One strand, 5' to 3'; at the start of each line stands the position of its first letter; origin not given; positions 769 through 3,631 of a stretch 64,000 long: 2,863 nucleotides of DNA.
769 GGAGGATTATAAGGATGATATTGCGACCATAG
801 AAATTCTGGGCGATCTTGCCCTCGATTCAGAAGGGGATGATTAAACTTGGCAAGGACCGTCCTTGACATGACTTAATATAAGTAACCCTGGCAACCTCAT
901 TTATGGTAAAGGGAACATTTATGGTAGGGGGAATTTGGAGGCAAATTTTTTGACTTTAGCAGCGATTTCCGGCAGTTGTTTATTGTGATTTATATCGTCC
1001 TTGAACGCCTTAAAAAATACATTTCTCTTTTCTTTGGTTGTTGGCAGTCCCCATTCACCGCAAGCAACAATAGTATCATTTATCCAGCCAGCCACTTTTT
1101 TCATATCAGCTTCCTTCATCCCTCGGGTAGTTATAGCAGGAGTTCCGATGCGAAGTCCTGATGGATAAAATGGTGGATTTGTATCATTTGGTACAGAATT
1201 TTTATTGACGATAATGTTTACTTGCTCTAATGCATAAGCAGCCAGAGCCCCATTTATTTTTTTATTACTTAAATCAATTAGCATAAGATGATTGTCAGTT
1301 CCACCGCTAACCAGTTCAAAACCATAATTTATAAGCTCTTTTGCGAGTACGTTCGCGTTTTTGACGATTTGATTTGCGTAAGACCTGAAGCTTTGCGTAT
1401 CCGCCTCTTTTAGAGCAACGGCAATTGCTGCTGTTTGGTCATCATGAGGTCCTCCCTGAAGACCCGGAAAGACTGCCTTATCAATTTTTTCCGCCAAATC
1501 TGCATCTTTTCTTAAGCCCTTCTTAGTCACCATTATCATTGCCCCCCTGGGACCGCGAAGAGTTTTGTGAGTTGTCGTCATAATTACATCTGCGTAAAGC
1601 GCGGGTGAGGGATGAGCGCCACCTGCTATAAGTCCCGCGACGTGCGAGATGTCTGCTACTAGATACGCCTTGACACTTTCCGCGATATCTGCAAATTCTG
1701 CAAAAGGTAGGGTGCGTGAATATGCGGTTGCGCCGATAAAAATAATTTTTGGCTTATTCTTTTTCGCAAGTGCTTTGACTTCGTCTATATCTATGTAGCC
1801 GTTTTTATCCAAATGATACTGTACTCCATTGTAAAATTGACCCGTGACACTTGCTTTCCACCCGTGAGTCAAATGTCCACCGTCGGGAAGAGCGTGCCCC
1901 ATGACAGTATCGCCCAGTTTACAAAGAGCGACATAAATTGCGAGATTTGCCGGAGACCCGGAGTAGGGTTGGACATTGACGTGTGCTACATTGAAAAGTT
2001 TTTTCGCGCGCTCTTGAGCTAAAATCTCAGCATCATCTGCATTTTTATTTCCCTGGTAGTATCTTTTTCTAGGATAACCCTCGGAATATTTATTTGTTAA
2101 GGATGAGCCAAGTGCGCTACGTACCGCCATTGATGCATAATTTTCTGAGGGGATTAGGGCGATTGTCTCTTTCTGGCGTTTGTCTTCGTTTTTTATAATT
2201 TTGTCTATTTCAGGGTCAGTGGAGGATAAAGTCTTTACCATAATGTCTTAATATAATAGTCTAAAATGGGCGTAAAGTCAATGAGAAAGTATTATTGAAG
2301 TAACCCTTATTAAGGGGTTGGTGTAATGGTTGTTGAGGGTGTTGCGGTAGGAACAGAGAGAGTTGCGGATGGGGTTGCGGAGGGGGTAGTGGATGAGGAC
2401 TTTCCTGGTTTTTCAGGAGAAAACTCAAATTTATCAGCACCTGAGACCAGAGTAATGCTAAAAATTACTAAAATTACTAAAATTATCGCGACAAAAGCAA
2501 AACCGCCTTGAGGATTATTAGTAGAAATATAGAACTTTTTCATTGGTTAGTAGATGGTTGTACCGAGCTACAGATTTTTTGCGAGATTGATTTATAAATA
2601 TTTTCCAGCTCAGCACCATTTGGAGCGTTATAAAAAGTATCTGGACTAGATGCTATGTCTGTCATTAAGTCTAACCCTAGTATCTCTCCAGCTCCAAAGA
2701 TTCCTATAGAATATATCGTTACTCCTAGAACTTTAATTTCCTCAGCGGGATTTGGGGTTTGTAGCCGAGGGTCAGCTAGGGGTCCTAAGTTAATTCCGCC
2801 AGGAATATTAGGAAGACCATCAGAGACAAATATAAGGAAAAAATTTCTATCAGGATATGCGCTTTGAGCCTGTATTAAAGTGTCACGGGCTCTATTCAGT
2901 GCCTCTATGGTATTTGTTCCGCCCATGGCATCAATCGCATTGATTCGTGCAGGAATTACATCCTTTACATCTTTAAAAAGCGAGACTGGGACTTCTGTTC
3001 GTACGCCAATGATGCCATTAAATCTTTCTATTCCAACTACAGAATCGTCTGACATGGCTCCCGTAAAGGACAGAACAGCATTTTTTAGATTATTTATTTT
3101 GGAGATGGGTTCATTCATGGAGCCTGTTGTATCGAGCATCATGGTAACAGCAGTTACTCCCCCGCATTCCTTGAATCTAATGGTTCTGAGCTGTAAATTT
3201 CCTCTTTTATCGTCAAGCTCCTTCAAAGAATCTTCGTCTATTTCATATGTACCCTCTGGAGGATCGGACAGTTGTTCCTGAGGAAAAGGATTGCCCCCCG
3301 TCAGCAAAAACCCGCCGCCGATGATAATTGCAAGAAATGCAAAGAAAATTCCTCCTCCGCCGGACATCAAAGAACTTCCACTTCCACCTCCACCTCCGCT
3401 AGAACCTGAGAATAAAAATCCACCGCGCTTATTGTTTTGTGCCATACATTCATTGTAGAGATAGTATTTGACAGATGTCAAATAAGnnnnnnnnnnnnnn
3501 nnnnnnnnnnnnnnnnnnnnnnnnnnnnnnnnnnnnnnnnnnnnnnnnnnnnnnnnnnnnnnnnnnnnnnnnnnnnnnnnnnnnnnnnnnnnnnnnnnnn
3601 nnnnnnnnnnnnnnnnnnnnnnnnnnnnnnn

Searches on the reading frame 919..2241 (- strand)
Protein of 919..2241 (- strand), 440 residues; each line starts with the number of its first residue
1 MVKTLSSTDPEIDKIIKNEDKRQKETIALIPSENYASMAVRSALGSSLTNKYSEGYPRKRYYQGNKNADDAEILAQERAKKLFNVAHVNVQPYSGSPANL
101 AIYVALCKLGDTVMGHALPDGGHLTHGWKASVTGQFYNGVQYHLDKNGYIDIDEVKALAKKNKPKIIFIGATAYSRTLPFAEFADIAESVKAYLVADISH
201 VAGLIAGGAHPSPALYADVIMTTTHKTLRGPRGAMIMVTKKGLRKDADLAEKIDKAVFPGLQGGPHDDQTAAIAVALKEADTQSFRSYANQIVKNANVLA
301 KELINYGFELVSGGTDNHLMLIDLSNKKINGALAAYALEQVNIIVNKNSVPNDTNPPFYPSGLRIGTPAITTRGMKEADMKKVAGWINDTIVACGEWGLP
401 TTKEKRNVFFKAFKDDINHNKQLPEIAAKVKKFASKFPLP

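Call 10: search_protein_families(library=pfam, proteins=[window:919-2241:-], max_evalue=0.001)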
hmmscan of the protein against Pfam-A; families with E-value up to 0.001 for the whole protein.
window:919-2241:- (440 aa): 2 families
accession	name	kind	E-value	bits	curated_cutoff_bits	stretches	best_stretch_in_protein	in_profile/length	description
PF00464.25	SHMT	-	9.4e-155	515.5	27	1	5-387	1-399/399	Serine hydroxymethyltransferase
PF01212.27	Beta_elim_lyase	-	0.00083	19.2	27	0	76-348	38-275/288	Beta-eliminating lyase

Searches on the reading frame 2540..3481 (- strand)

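Call 10: search_protein_families(library=pfam, proteins=[window:2540-3481:-], max_evalue=0.001)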
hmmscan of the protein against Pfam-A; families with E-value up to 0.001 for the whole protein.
window:2540-3481:- (313 aa): 2 families
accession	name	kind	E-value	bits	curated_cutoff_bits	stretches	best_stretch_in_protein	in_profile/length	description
PF00092.34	VWA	-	1.5e-11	45.3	23.8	1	112-297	2-173/174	von Willebrand factor type A domain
PF13519.12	VWA_2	-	1.3e-09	39.1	27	1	113-222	2-106/107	von Willebrand factor type A domain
